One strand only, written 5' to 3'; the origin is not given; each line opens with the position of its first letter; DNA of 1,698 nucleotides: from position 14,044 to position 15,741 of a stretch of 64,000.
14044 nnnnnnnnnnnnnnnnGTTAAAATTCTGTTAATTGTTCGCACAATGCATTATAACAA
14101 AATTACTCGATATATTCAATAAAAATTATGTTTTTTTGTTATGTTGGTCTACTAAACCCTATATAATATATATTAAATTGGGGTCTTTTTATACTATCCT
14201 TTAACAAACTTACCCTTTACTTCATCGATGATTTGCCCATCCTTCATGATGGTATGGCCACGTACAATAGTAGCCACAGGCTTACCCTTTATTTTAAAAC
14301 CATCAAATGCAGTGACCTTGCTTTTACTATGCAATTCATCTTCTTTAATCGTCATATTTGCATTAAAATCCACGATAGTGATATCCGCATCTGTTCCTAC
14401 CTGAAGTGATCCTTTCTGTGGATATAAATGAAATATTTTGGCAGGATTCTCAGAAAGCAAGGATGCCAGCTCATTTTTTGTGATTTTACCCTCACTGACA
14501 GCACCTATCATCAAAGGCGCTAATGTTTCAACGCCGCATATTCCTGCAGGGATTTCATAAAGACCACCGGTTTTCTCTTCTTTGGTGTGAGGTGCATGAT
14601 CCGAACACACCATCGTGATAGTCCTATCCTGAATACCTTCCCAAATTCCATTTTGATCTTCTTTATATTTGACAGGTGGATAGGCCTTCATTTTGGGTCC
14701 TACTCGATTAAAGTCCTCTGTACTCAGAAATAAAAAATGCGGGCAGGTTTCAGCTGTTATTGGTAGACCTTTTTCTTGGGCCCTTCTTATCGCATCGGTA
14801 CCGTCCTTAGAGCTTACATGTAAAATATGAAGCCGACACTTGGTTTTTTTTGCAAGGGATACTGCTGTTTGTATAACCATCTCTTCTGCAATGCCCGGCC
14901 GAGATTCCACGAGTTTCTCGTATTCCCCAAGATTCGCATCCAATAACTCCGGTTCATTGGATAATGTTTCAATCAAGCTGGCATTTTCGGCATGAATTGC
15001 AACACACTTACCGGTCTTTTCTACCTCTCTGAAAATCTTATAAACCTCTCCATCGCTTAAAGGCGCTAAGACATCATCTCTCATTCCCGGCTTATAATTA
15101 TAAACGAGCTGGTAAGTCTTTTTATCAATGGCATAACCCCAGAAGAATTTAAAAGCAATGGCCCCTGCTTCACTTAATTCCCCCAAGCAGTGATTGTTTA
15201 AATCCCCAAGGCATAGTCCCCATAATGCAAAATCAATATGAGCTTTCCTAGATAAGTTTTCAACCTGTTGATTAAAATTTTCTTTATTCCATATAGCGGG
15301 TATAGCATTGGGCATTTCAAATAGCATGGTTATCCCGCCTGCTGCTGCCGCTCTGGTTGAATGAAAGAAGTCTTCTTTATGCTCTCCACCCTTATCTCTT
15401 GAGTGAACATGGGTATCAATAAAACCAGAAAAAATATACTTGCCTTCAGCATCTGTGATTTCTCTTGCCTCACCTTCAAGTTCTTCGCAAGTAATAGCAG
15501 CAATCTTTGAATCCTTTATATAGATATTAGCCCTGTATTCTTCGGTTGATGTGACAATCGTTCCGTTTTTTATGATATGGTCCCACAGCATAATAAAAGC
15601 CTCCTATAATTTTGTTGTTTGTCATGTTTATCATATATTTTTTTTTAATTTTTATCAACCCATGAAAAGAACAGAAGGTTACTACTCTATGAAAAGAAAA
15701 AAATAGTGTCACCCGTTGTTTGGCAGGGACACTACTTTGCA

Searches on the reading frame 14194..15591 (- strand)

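Call 75: search_protein_families(library=pfam, proteins=[window:14194-15591:-], max_evalue=0.00001)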
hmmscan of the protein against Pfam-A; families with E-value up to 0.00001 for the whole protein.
window:14194-15591:- (465 aa): 2 families
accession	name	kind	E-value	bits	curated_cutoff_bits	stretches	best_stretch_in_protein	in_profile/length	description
PF01979.26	Amidohydro_1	-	7.9e-20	71.8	25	1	53-447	2-344/345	Amidohydrolase family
PF07969.17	Amidohydro_3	-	8.6e-12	45.7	29.7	1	369-447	406-470/472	Amidohydrolase family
